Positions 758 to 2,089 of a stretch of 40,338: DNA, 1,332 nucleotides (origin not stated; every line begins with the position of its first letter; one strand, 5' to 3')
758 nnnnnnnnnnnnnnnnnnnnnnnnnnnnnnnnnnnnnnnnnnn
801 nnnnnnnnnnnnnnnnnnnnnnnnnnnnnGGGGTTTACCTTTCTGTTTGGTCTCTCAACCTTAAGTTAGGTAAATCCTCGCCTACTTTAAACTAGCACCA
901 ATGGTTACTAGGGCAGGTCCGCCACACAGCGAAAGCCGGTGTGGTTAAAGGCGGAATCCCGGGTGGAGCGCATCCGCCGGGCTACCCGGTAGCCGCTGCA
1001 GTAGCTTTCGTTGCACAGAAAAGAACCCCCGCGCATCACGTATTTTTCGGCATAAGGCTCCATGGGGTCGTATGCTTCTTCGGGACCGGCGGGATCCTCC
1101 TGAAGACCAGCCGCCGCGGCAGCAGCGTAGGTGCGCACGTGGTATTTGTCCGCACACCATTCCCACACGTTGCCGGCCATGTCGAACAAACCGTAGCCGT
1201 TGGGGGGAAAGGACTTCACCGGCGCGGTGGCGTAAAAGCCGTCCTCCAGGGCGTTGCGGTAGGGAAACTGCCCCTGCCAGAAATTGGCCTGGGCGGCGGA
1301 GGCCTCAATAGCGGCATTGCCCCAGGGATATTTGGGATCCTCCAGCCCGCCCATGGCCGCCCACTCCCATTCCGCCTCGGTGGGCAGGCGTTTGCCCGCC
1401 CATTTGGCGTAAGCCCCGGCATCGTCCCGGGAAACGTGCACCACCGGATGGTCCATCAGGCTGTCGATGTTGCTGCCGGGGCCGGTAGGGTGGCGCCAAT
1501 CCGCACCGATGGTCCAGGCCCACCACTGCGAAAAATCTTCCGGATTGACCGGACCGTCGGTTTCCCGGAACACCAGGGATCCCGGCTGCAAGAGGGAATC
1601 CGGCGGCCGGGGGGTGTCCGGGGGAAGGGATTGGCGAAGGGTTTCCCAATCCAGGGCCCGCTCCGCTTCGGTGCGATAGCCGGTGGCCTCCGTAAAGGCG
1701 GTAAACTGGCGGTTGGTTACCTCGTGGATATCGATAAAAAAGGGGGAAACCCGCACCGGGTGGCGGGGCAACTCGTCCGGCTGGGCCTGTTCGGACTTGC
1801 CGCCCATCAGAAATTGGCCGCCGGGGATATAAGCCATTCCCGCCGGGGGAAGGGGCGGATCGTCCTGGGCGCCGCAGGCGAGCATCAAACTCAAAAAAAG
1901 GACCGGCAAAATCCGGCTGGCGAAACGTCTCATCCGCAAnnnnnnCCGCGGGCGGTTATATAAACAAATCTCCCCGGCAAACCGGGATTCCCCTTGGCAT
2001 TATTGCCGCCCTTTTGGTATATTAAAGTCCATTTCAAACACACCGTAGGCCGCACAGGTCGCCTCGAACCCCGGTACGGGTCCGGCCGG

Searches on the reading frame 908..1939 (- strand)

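Call 29: search_protein_families(library=pfam, proteins=[window:908-1939:-], max_evalue=0.001)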
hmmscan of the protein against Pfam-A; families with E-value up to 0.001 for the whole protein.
window:908-1939:- (343 aa): 1 family
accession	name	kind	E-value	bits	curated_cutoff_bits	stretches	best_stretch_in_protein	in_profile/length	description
PF03781.23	FGE-sulfatase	-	2.8e-80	270.1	23.3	1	33-339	3-254/255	Sulfatase-modifying factor enzyme 1-like domain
